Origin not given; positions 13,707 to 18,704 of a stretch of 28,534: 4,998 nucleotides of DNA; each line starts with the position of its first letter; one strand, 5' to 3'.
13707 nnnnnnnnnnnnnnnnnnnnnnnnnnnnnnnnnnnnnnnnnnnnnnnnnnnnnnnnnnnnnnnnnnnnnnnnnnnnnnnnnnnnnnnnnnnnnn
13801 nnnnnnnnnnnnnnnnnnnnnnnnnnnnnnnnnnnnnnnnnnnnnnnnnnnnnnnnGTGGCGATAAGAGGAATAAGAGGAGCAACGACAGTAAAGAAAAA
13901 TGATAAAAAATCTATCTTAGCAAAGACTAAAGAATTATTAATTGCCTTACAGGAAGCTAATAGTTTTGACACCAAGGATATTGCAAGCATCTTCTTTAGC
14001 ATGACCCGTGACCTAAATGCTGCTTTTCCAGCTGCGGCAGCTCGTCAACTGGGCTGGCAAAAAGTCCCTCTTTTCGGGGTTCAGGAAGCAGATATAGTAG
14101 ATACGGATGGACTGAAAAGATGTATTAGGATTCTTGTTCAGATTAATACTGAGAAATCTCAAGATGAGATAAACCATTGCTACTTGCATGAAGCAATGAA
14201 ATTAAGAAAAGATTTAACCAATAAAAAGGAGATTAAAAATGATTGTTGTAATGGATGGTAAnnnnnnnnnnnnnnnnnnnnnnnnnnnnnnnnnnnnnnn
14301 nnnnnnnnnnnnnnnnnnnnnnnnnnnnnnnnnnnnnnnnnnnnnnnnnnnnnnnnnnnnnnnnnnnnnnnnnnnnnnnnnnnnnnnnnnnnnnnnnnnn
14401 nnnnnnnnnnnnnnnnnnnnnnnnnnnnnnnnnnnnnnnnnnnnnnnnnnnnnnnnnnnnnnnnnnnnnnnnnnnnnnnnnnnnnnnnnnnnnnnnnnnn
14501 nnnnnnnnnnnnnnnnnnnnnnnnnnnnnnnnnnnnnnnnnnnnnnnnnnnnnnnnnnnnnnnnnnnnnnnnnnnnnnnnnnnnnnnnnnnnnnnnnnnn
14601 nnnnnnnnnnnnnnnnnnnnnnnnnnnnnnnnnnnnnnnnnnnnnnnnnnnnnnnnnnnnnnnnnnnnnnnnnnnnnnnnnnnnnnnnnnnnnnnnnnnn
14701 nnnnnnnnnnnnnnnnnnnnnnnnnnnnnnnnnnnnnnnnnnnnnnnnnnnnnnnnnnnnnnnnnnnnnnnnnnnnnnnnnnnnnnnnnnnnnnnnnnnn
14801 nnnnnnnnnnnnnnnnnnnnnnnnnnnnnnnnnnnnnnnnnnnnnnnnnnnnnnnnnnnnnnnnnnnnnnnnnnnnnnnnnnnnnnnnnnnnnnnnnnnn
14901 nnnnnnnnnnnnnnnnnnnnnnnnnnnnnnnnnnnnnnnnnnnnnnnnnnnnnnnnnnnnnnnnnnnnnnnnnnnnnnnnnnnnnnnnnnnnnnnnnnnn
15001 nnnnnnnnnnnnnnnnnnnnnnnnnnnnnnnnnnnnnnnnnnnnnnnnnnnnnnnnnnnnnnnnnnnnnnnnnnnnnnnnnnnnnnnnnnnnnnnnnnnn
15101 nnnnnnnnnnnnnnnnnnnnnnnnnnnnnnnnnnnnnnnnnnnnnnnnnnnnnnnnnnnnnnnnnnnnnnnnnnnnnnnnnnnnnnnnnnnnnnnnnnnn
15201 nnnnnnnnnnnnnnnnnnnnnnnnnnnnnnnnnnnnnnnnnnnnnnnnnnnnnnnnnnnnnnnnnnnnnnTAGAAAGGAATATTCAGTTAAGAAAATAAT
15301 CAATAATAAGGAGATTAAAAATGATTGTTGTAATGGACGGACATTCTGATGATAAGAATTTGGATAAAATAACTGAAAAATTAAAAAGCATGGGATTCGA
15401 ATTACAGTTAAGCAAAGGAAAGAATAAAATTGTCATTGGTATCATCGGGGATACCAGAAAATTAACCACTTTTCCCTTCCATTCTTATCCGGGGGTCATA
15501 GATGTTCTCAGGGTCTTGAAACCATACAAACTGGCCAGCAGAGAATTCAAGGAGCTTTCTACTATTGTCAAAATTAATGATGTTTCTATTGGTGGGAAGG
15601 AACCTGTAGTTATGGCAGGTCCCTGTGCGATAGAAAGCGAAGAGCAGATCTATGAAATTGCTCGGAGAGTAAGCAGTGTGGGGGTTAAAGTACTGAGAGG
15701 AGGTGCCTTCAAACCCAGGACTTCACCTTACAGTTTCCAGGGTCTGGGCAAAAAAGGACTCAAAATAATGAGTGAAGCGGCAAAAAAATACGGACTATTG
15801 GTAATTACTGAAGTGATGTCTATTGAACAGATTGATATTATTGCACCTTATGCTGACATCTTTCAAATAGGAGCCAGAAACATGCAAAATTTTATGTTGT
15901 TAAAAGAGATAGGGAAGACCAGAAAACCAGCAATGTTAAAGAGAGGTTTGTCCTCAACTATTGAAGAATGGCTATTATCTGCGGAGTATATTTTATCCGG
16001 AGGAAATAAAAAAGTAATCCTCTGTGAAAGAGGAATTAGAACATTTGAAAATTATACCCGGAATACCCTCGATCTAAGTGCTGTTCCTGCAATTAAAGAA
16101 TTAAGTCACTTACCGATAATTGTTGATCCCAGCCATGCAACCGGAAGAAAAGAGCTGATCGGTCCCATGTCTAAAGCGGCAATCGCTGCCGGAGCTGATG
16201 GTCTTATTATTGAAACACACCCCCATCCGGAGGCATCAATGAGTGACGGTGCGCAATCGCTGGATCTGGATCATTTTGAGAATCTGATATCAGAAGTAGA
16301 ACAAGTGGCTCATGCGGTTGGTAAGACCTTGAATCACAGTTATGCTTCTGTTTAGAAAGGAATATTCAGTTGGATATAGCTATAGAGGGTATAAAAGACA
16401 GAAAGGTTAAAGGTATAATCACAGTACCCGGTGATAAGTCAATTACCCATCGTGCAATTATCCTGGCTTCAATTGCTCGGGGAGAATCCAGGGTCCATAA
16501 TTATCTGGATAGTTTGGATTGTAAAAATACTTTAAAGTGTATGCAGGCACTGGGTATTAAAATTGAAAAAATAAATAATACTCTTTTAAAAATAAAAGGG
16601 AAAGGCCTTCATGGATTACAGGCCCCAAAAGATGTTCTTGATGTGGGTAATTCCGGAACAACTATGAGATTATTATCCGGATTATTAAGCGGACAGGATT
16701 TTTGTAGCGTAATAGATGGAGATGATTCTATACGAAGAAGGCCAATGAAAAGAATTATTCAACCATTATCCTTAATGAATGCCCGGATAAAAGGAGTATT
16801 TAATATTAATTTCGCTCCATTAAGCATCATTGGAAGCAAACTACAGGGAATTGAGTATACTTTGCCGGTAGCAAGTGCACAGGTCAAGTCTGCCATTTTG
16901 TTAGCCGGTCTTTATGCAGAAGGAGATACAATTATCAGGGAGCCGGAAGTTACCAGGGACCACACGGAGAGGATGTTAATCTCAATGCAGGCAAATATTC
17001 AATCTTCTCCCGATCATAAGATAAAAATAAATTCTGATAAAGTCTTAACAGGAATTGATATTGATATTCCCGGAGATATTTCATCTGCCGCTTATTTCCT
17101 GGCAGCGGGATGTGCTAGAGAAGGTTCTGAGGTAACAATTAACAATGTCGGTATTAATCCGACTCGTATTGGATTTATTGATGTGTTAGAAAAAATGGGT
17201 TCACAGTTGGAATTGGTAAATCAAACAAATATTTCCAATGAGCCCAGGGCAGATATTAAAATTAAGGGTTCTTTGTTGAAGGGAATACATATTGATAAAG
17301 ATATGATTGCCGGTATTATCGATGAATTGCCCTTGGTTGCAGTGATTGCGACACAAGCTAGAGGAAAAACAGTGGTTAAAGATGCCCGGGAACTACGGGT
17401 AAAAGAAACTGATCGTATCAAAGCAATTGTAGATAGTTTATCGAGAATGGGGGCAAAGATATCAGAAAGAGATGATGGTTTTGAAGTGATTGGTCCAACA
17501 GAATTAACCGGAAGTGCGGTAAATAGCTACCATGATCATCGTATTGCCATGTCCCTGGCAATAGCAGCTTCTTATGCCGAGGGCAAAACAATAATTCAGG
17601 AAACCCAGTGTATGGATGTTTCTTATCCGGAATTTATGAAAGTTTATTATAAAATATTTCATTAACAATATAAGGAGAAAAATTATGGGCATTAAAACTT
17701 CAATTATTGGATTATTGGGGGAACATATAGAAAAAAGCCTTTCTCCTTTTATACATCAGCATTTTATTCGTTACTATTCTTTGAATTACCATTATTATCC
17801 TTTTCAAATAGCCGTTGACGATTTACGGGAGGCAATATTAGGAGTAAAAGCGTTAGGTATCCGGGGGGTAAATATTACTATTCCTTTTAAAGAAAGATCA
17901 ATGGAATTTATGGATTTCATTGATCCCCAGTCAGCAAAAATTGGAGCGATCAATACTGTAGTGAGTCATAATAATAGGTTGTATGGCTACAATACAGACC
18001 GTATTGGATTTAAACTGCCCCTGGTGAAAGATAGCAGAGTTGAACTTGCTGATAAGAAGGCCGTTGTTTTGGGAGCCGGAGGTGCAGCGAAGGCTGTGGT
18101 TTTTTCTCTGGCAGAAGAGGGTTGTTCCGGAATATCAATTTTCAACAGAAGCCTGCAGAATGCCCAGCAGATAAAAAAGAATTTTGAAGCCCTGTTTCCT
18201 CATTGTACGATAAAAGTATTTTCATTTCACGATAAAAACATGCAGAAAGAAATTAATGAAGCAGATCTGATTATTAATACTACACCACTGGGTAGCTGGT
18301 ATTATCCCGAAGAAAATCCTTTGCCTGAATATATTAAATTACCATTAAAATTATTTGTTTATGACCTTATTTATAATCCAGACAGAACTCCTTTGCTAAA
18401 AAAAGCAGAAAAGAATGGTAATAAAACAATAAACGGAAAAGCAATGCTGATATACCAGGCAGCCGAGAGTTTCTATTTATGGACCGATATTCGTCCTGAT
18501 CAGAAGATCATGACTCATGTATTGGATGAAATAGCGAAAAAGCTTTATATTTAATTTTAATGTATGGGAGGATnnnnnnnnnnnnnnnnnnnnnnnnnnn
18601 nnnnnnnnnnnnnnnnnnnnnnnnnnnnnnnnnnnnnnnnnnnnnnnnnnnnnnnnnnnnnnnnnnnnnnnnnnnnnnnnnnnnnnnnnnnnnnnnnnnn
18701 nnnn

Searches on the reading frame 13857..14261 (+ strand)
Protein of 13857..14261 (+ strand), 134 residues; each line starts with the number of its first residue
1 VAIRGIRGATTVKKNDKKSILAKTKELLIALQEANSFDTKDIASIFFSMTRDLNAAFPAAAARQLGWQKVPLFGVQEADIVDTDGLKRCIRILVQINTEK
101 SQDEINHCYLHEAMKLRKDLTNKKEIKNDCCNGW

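Call 4: search_protein_families(library=ncbifam, proteins=[window:13857-14261:+])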
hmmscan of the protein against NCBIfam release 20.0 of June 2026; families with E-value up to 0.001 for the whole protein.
window:13857-14261:+ (134 aa): 1 family
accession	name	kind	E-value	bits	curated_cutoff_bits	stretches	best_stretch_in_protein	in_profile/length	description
TIGR01796.1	CM_mono_aroH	equivalog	1.4e-39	135.1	82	1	3-120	1-117/117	chorismate mutase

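Call 16: find_related_loci(query=window:13857-14261:+, collection=genome_contigs, flank=1500)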
Query window:13857-14261:+ (134 aa) in genome_contigs; peptide patterns used: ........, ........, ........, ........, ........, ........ (x = any residue, [..] = any of these).
161 stretches matched a pattern; 1 encode a relative of the query (tblastn E <= 1e-3); 1 distinct loci.
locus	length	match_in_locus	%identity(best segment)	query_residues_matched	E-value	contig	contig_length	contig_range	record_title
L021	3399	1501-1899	92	1-133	2e-78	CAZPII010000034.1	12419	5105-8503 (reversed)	MAG TPA_asm: uncultured Atribacterota bacterium isolate SRP141376_co2_321 genome assembly, contig: NODE_9863_length_1241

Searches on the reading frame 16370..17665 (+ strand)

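Call 4: search_protein_families(library=ncbifam, proteins=[window:16370-17665:+])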
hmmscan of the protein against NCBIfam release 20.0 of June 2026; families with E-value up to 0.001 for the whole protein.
window:16370-17665:+ (431 aa): 7 families
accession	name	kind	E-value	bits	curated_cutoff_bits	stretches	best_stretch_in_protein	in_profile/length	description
NF011381.1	PRK14806.1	equivalog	1.1e-138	463.6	902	1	11-427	310-724/733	bifunctional prephenate dehydrogenase/3-phosphoshikimate 1-carboxyvinyltransferase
TIGR01356.1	aroA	equivalog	2.2e-127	425.4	287.25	1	15-429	1-412/415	3-phosphoshikimate 1-carboxyvinyltransferase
NF008816.0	PRK11860.1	equivalog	3.8e-52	177.3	943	1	12-429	14-435/662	bifunctional 3-phosphoshikimate 1-carboxyvinyltransferase/cytidylate kinase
NF006873.0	PRK09369.1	subfamily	2e-36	125.6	297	1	10-423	9-404/419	UDP-N-acetylglucosamine 1-carboxyvinyltransferase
TIGR01072.1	murA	equivalog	1.9e-34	119.2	392.7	1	10-423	9-404/416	UDP-N-acetylglucosamine 1-carboxyvinyltransferase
NF009470.0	PRK12830.1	equivalog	8.9e-25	87.2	552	1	4-424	5-403/417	UDP-N-acetylglucosamine 1-carboxyvinyltransferase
NF040845.1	lmo0850_fam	equivalog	0.00066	19.4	27.5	0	345-365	1-21/34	Lmo0850 family protein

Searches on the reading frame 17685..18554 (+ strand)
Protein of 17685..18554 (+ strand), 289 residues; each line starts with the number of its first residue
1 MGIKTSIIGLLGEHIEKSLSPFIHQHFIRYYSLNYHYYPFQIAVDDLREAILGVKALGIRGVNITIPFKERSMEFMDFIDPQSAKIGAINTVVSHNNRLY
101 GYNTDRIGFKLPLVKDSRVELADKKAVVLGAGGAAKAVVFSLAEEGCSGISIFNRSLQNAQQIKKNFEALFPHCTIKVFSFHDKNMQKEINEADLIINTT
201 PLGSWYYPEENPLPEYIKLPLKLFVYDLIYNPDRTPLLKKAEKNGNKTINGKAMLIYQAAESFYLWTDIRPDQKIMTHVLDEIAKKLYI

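Call 4: search_protein_families(library=ncbifam, proteins=[window:17685-18554:+])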
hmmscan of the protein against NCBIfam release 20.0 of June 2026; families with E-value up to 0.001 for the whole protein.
window:17685-18554:+ (289 aa): 20 families
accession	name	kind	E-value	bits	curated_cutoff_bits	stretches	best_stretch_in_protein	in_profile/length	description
NF001319.0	PRK00258.3-3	equivalog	7.6e-73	244.9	252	1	4-285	5-275/279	shikimate dehydrogenase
TIGR00507.1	aroE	equivalog_domain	8.7e-72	241.5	200.2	1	7-280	2-265/270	shikimate dehydrogenase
NF001314.0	PRK00258.2-2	equivalog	5.9e-68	229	248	1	4-281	6-285/290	shikimate dehydrogenase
NF001312.0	PRK00258.1-4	equivalog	2.1e-64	217.6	295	1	6-285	10-284/285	shikimate dehydrogenase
NF001322.0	PRK00258.3-6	equivalog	1.4e-61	208.2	285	1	4-279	4-262/272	shikimate dehydrogenase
NF001315.0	PRK00258.2-4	equivalog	4.2e-61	206.6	413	1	8-279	10-279/284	shikimate dehydrogenase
NF009200.0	PRK12548.1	subfamily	7.5e-61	206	432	1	4-268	8-275/289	shikimate dehydrogenase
NF009201.0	PRK12549.1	subfamily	2.8e-58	197.3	235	1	6-284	8-284/286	shikimate dehydrogenase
NF001313.0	PRK00258.2-1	equivalog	1.5e-55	188.8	431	1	4-270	8-276/290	shikimate dehydrogenase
NF001310.0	PRK00258.1-2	equivalog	8.9e-55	185.8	221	1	10-280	7-272/279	shikimate dehydrogenase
NF001311.0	PRK00258.1-3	equivalog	3.5e-48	164.2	235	1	9-283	9-272/279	shikimate dehydrogenase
NF001316.0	PRK00258.2-5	equivalog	1.4e-47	162.2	247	1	9-283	5-260/263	shikimate dehydrogenase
NF009202.0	PRK12550.1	equivalog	7.6e-45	153.3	306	1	23-277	26-264/272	shikimate 5-dehydrogenase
NF009390.0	PRK12749.1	equivalog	6.4e-44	150.5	349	1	4-268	6-272/288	quinate/shikimate dehydrogenase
NF006802.0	PRK09310.1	equivalog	2.4e-37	128.9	598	1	4-267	214-454/477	bifunctional 3-dehydroquinate dehydratase/shikimate dehydrogenase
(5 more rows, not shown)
